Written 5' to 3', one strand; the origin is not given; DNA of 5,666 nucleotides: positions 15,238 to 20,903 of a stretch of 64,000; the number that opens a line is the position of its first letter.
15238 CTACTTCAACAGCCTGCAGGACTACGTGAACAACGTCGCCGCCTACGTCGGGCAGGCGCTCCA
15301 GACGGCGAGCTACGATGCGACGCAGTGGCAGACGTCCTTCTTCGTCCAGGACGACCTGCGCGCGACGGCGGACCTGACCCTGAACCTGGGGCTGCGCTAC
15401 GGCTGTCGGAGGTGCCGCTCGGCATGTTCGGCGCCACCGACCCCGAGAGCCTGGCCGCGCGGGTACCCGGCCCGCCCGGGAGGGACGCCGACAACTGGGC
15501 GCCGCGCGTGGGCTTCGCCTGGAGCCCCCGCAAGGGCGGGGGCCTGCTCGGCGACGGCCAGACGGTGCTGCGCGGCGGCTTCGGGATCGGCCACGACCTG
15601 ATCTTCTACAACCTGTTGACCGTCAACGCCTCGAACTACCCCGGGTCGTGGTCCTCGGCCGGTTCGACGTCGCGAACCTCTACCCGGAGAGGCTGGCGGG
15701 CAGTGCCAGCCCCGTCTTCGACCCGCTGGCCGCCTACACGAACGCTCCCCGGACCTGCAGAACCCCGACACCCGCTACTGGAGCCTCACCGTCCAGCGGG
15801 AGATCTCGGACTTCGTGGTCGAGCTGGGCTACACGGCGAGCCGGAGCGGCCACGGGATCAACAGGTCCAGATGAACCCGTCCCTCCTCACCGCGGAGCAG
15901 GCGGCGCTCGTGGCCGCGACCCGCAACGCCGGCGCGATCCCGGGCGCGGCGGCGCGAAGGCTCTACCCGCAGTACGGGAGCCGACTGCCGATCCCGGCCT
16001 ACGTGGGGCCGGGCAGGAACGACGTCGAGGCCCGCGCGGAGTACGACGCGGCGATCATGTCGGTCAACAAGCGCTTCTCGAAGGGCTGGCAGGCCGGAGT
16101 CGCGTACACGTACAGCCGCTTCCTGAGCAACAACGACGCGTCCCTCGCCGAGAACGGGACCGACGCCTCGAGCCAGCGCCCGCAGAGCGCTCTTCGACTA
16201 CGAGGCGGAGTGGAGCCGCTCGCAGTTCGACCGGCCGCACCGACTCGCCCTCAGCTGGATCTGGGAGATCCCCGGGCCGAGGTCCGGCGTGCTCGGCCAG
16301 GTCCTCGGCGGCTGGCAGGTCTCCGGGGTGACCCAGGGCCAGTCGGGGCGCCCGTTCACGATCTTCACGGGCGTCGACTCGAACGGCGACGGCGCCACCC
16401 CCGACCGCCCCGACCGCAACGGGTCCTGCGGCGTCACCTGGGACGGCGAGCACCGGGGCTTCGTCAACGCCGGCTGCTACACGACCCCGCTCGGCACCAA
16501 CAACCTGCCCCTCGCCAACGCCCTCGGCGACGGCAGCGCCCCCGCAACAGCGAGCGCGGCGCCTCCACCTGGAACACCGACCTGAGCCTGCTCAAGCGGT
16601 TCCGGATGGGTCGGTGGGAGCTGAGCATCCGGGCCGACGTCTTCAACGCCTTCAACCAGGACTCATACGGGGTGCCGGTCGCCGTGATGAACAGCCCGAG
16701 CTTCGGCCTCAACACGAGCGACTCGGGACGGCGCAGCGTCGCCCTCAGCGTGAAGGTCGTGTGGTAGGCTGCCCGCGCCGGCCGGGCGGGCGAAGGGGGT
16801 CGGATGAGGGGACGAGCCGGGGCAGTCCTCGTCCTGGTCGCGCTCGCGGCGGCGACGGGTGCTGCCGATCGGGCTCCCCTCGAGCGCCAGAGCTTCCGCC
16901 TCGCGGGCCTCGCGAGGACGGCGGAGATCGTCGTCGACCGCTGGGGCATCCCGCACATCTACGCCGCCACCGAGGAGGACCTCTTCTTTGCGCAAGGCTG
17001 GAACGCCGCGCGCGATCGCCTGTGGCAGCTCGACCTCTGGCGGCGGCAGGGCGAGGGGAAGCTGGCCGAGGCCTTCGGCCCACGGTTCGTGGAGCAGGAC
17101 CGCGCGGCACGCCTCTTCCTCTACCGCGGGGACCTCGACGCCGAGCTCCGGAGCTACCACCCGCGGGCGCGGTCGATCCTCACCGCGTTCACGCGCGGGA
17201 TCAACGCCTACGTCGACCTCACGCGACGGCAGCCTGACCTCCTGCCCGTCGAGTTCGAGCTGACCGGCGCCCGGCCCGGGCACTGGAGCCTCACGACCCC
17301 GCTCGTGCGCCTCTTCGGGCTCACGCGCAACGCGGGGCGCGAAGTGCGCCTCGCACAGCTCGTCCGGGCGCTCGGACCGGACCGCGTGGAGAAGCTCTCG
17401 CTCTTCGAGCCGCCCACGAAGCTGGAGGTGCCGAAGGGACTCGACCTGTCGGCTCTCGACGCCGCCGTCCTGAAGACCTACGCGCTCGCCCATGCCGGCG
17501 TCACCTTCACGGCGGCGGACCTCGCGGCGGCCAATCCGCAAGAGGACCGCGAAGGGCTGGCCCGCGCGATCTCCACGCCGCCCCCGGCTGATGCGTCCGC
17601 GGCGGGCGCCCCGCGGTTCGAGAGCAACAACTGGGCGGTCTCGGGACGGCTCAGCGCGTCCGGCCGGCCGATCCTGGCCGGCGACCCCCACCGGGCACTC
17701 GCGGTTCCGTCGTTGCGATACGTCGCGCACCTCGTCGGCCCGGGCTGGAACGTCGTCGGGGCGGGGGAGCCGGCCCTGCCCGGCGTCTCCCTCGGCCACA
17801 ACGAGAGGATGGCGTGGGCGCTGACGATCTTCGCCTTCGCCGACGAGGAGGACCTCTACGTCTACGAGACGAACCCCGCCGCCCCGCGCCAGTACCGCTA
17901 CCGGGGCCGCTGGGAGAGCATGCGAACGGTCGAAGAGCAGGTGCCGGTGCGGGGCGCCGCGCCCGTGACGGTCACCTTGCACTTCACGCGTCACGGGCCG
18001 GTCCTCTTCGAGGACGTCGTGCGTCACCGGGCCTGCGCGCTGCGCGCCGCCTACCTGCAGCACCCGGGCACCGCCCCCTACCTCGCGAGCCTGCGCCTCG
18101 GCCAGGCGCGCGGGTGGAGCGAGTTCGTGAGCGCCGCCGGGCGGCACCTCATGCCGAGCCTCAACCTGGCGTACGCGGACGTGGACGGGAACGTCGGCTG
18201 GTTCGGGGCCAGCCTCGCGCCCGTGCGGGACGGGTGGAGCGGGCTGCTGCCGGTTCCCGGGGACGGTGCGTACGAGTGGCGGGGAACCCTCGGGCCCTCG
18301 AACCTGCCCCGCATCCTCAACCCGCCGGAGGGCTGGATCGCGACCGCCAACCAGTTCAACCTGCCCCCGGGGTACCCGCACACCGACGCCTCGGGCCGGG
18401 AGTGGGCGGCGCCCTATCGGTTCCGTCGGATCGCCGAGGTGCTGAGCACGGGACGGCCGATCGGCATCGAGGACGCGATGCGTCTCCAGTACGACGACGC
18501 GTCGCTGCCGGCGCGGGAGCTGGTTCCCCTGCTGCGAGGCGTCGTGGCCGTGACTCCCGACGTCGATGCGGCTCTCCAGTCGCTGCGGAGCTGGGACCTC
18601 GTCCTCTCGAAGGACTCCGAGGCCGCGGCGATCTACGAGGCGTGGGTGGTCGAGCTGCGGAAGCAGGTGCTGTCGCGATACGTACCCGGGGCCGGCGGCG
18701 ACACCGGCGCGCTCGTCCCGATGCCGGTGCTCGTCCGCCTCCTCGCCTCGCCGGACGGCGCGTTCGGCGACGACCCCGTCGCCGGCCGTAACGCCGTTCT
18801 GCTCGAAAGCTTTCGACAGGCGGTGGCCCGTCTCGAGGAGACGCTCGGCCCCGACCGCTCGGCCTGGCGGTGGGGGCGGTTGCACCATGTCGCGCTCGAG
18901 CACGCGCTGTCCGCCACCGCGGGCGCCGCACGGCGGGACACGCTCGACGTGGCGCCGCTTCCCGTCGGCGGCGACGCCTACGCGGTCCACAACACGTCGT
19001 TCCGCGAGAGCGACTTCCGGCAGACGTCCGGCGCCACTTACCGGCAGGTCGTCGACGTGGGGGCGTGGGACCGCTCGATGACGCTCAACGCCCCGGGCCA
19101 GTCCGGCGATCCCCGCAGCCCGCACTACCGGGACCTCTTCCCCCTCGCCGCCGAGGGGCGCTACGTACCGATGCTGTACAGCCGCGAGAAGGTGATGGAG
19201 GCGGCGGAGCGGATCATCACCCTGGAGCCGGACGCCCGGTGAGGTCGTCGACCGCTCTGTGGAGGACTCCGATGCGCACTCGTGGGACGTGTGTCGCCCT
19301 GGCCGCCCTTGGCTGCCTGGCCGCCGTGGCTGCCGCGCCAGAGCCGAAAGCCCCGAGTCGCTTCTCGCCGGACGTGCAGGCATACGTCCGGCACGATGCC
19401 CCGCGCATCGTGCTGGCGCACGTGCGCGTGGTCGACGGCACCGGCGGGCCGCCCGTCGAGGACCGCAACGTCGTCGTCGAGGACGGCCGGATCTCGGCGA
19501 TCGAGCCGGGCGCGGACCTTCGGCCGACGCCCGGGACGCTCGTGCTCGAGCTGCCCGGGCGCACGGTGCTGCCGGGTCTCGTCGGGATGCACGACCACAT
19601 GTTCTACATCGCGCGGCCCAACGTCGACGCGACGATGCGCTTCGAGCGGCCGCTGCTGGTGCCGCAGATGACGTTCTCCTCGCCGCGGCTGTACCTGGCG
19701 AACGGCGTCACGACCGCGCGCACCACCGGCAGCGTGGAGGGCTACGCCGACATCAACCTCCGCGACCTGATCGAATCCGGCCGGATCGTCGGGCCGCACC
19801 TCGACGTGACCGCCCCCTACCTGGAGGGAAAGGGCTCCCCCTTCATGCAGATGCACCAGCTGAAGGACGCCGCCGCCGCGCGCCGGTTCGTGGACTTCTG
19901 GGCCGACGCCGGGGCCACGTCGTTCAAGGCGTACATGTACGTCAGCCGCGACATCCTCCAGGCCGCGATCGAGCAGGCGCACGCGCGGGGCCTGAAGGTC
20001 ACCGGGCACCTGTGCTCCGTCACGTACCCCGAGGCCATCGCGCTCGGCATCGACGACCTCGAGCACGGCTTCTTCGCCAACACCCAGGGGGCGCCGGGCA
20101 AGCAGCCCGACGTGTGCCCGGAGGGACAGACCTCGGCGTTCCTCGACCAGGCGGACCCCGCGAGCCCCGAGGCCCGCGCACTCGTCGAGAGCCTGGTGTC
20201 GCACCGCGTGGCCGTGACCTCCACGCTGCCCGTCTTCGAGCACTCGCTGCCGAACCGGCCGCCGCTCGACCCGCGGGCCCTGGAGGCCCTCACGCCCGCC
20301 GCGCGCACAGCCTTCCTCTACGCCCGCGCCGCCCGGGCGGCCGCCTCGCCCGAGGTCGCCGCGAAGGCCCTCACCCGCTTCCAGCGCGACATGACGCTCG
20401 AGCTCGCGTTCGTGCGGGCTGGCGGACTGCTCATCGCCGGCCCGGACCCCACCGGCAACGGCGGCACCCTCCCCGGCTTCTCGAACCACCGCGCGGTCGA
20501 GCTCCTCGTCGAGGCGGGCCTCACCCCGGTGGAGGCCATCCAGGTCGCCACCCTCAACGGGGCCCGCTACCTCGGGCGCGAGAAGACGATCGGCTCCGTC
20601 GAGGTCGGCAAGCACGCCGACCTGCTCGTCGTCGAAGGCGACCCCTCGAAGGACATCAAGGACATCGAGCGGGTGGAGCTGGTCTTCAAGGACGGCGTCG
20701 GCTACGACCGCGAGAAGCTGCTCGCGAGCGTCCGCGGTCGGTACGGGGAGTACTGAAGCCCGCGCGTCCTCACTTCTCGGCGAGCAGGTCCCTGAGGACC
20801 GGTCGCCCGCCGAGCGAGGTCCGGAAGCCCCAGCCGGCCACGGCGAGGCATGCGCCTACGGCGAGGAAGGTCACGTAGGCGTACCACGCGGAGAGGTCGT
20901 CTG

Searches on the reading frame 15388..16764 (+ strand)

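Call 91: search_protein_families(library=pfam, max_evalue=0.0001, proteins=[window:15388-16764:+])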
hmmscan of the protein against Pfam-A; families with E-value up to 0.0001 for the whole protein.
window:15388-16764:+ (459 aa): 1 family
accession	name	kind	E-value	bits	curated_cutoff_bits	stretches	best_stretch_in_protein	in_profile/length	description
PF25183.1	OMP_b-brl_4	-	1.3e-33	116.8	30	3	366-449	751-835/838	Outer membrane beta barrel domain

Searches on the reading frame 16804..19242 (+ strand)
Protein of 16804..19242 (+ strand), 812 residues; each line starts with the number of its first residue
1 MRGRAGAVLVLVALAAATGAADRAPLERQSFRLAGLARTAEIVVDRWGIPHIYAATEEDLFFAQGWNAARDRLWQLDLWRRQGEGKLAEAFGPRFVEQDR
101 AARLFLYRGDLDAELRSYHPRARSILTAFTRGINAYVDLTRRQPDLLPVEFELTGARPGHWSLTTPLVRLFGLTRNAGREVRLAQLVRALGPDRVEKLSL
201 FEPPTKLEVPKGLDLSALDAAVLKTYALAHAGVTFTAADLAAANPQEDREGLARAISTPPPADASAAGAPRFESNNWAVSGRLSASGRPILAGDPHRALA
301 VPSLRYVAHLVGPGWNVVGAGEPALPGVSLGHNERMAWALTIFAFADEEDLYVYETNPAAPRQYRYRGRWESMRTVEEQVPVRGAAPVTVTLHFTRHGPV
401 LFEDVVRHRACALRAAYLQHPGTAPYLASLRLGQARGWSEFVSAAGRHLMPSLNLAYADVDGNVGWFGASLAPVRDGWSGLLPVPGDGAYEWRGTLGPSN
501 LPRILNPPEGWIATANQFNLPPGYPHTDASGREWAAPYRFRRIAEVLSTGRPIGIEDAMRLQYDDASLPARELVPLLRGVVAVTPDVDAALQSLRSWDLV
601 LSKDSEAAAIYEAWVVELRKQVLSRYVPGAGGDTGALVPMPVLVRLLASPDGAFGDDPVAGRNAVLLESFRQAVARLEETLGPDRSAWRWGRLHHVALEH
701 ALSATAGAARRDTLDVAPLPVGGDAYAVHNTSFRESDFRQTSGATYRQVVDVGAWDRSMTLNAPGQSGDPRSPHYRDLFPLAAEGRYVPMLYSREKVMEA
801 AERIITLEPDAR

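Call 86: search_protein_families(library=pfam, max_evalue=0.0001, proteins=[window:16804-19242:+])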
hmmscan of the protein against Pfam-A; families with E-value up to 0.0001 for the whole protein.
window:16804-19242:+ (812 aa): 1 family
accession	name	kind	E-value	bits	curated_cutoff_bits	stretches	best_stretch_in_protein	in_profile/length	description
PF01804.23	Penicil_amidase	-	1.2e-207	692.6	21.3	1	40-797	2-673/675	Penicillin amidase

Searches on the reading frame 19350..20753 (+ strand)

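Call 91: search_protein_families(library=pfam, max_evalue=0.0001, proteins=[window:19350-20753:+])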
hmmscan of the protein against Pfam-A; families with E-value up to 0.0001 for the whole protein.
window:19350-20753:+ (468 aa): 2 families
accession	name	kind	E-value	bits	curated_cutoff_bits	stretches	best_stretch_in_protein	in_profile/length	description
PF01979.26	Amidohydro_1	-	5.6e-22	78.9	25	2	387-449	268-342/345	Amidohydrolase family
PF07969.17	Amidohydro_3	-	7.6e-09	36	29.7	1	390-434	406-450/472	Amidohydrolase family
